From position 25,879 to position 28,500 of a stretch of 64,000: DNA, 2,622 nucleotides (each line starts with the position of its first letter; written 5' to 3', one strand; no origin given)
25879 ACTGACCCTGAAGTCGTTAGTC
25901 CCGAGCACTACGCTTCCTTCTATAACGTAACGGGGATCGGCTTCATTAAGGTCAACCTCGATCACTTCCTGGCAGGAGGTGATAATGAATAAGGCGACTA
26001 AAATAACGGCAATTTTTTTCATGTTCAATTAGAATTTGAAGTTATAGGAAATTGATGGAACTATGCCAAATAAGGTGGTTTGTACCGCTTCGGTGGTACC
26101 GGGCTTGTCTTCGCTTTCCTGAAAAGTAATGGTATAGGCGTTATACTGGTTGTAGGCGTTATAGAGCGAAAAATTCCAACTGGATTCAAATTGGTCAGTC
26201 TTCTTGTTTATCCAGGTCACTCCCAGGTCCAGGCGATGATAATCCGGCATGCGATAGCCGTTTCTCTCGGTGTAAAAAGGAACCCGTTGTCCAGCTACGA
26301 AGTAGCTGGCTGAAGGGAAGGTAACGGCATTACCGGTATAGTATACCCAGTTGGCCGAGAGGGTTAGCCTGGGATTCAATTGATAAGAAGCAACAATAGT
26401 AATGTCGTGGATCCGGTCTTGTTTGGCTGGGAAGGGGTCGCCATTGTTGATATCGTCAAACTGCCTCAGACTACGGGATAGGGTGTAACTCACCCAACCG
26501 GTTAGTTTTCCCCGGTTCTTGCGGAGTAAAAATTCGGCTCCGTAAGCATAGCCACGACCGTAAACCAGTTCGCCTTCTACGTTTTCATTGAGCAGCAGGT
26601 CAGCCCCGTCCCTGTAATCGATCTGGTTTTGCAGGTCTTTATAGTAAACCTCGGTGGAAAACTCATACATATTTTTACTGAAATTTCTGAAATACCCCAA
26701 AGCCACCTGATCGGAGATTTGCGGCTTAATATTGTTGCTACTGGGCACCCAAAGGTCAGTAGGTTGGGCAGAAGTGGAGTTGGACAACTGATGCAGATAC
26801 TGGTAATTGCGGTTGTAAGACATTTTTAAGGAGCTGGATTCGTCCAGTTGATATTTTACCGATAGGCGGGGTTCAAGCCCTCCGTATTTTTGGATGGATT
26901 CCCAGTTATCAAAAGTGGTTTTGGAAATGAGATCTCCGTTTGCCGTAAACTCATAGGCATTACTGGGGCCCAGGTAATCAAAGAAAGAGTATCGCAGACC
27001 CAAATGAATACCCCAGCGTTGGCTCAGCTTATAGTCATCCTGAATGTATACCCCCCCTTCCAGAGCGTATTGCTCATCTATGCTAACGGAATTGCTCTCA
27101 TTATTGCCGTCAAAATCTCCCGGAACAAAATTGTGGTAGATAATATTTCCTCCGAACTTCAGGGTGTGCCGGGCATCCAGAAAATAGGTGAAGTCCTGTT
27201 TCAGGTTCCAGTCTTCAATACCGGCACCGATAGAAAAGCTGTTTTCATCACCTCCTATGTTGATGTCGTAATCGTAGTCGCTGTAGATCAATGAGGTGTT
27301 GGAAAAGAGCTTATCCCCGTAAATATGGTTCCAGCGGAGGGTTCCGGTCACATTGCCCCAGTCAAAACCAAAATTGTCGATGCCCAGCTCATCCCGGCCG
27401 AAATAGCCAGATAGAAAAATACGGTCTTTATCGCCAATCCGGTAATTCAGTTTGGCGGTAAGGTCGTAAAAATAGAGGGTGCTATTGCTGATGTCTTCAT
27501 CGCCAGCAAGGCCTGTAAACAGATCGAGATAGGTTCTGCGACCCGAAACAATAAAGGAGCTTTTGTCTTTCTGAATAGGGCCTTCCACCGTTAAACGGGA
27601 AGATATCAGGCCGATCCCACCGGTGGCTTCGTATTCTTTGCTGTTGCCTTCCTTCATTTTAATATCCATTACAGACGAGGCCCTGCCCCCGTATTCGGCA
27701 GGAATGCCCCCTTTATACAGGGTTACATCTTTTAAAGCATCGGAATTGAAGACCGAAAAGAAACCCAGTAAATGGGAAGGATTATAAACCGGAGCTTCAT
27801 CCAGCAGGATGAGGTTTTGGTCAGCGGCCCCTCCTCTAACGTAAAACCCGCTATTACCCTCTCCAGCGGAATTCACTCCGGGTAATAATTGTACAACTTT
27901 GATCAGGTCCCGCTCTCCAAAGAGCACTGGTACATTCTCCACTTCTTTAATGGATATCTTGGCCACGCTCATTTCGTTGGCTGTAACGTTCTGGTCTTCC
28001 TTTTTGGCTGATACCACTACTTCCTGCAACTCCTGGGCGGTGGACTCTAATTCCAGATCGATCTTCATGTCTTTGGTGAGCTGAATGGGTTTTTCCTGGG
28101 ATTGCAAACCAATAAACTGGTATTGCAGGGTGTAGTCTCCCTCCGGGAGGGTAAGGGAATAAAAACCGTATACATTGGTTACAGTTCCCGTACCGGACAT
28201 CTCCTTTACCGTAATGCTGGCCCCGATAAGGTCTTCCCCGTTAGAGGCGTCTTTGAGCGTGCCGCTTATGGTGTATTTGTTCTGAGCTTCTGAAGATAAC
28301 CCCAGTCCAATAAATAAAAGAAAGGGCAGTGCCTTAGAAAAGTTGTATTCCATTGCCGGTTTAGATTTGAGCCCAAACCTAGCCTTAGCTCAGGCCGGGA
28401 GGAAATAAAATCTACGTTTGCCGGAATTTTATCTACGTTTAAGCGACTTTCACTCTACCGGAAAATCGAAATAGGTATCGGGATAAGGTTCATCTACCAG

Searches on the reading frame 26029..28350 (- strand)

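Call 51: search_protein_families(library=pfam, proteins=[window:26029-28350:-], max_evalue=0.001)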
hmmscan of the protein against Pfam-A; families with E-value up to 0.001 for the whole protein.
window:26029-28350:- (773 aa): 5 families
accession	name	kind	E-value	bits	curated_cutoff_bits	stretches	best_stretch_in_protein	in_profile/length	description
PF00593.30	TonB_dep_Rec_b-barrel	-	3.2e-24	87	27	1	304-734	31-435/436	TonB dependent receptor-like, beta-barrel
PF13715.12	CarbopepD_reg_2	-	3e-20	72.5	32.2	1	28-113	1-88/88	CarboxypepD_reg-like domain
PF13620.12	CarboxypepD_reg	-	3.2e-11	43.8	32.3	1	27-95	1-73/82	Carboxypeptidase regulatory-like domain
PF07715.20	Plug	-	1.8e-10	41.7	23.9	1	145-225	21-104/107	TonB-dependent Receptor Plug Domain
PF25183.1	OMP_b-brl_4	-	3.6e-05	22.8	30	1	407-533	343-481/838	Outer membrane beta barrel domain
